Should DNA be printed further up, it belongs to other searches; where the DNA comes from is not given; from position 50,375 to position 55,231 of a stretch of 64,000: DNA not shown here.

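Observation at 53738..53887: Internal twin-arginine signal placed after an odd number of helices, plus a possible internal GTG start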

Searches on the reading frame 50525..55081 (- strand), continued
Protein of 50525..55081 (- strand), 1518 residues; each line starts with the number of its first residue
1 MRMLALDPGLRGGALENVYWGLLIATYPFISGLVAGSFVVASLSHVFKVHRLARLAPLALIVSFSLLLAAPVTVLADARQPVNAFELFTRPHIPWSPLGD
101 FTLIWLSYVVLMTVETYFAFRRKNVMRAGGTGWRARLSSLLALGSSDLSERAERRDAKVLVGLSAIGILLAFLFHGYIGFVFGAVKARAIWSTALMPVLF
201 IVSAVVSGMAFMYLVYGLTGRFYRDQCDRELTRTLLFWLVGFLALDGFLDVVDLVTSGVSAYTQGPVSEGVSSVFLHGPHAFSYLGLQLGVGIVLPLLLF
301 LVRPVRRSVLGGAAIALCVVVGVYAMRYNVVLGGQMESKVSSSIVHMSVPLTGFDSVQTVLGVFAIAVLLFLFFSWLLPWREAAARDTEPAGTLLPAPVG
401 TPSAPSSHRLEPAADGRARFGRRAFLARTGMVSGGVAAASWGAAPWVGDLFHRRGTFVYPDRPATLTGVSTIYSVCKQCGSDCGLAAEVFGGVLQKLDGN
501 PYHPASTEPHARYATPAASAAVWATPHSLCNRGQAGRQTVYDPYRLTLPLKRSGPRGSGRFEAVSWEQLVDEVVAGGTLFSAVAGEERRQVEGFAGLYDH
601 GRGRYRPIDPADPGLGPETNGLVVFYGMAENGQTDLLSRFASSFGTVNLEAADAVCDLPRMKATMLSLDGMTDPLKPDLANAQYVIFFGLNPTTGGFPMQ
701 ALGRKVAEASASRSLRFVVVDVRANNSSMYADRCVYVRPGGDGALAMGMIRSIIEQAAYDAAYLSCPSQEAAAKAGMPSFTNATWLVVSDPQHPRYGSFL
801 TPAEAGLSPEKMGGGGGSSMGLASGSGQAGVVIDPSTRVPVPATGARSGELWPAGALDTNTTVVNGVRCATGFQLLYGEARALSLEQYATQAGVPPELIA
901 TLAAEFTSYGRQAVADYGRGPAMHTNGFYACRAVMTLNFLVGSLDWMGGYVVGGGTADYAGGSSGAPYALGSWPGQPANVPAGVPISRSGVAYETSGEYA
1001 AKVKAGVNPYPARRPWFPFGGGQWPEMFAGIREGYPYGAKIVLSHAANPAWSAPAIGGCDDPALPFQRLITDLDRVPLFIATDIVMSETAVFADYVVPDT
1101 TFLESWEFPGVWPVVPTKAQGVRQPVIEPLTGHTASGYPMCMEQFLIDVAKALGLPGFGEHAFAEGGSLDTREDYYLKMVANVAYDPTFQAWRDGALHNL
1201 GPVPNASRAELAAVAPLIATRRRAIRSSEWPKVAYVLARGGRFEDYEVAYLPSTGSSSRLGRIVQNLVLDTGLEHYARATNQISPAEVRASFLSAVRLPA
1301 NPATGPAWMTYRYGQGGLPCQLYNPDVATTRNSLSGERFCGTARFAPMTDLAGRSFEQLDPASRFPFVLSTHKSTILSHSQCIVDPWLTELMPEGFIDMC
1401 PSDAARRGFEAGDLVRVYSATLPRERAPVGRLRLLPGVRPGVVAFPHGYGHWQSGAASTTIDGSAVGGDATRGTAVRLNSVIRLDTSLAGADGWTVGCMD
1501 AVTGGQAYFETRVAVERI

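Call 26: find_encoding_contigs(protein=P0024, flank=3000, max_places=10)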
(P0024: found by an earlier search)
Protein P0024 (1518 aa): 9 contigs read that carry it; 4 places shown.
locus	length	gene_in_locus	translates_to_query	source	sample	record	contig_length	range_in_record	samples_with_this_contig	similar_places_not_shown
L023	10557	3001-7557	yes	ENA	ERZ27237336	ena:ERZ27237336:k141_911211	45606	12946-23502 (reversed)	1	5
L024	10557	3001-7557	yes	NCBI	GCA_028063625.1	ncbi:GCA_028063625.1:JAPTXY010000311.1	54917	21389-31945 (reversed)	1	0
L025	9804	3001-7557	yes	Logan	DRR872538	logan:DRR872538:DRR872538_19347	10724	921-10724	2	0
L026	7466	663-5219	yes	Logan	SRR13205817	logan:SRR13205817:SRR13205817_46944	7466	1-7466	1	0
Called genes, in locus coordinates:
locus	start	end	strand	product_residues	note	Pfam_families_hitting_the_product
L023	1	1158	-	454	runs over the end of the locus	PF00989:PAS (weak), PF13188:PAS_8 (faint), PF07730:HisKA_3, PF02518:HATPase_c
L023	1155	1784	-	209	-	PF00072:Response_reg, PF08281:Sigma70_r4_2 (weak), PF00196:GerE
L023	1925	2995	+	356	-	PF12797:Fer4_2 (weak), PF12838:Fer4_7 (weak), PF13237:Fer4_10 (weak), PF13247:Fer4_11, PF12838:Fer4_7 (weak), PF00037:Fer4, PF12797:Fer4_2 (weak), PF12837:Fer4_6 (weak), +4 more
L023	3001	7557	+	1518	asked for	PF03916:NrfD, PF04879:Molybdop_Fe4S4 (weak), PF00384:Molybdopterin, PF01568:Molydop_binding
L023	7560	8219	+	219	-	PF02613:Nitrate_red_del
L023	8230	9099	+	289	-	PF11303:DUF3105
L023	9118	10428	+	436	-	PF01566:Nramp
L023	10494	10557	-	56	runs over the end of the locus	-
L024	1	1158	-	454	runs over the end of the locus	PF00989:PAS (weak), PF13188:PAS_8 (faint), PF07730:HisKA_3, PF02518:HATPase_c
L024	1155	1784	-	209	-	PF00072:Response_reg, PF08281:Sigma70_r4_2 (weak), PF00196:GerE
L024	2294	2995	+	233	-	PF12838:Fer4_7, PF13187:Fer4_9 (weak), PF13237:Fer4_10 (weak), PF13247:Fer4_11, PF12838:Fer4_7 (weak), PF00037:Fer4, PF12797:Fer4_2 (weak), PF12837:Fer4_6 (weak), +3 more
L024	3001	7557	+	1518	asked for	PF03916:NrfD, PF04879:Molybdop_Fe4S4 (weak), PF00384:Molybdopterin, PF01568:Molydop_binding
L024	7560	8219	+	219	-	PF02613:Nitrate_red_del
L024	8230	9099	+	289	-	PF11303:DUF3105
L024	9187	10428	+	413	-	PF01566:Nramp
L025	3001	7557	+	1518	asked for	PF03916:NrfD, PF04879:Molybdop_Fe4S4 (weak), PF00384:Molybdopterin, PF01568:Molydop_binding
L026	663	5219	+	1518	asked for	PF03916:NrfD, PF04879:Molybdop_Fe4S4 (weak), PF00384:Molybdopterin, PF01568:Molydop_binding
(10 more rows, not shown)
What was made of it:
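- The strain is recovered unchanged from several datasets (call 26).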

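Call 45: find_homologous_proteins(query=A2, max_evalue=1e-20)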
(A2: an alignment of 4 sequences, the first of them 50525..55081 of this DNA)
Query A2 (4 sequences) (1518 aa, profile of the alignment): 23 proteins with E <= 1e-20 among 8000 candidates.
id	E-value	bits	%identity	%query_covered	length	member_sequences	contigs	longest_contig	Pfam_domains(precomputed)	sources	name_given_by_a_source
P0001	0.0e+0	2191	100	100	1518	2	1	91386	PF00384.28,PF01568.28,PF03916.20,PF04879.22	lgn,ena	-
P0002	0.0e+0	1465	81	72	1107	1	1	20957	PF00384.28,PF01568.28,PF04879.22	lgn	-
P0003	0.0e+0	1355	69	73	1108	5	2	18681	PF00384.28,PF01568.28,PF04879.22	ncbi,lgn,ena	-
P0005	0.0e+0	1345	70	73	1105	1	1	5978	PF00384.28,PF01568.28,PF04879.22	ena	-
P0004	0.0e+0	1344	69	73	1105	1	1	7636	PF00384.28,PF01568.28,PF04879.22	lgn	-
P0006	0.0e+0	1336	68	72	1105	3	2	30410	PF00384.28,PF01568.28,PF04879.22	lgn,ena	-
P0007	0.0e+0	1335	70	72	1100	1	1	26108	PF00384.28,PF01568.28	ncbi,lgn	-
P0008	0.0e+0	1295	68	72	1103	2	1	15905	PF00384.28,PF01568.28,PF04879.22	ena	-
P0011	0.0e+0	1282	61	72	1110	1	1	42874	PF00384.28,PF01568.28,PF04879.22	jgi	jgi:tetrathionate reductase subunit A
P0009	0.0e+0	1281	63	71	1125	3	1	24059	PF00384.28,PF01568.28,PF04879.22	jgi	jgi:tetrathionate reductase subunit A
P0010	0.0e+0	1278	62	74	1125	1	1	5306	PF00384.28,PF01568.28,PF04879.22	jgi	jgi:tetrathionate reductase subunit A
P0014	0.0e+0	1181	54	72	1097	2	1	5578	PF00384.28,PF01568.28,PF04879.22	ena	-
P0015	0.0e+0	1178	55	72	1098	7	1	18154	PF00384.28,PF01568.28,PF04879.22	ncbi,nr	ncbi:MAG: molybdopterin-dependent oxidoreductase [Firmicutes bacterium]|nr:molybdopterin-dependent o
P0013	0.0e+0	1173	56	73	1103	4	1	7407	PF00384.28,PF01568.28,PF04879.22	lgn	-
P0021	0.0e+0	1171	55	73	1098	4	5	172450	PF00384.28,PF01568.28,PF04879.22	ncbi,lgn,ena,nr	ncbi:MAG: molybdopterin-dependent oxidoreductase [Thermaerobacter sp.]|nr:molybdopterin-dependent ox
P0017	0.0e+0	1168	54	72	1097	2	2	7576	PF00384.28,PF01568.28,PF04879.22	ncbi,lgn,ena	-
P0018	0.0e+0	1157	54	72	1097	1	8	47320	PF00384.28,PF01568.28,PF04879.22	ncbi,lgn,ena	-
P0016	0.0e+0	1152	53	72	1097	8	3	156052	PF00384.28,PF01568.28,PF04879.22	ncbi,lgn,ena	-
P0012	0.0e+0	1145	56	73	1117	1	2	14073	PF00384.28,PF01568.28,PF04879.22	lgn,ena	-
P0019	0.0e+0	1140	53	73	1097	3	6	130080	PF00384.28,PF01568.28,PF04879.22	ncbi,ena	-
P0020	0.0e+0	1138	54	71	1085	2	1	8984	PF00384.28,PF01568.28,PF04879.22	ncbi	-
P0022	0.0e+0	1118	50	72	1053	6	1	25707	PF00384.28,PF01568.28,PF04879.22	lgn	-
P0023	3.7e-42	162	26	19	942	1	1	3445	PF00384.28,PF01568.28,PF04879.22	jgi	jgi:anaerobic selenocysteine-containing dehydrogenase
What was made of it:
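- Tried and rejected: Profile search with four fused proteins (call 45).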
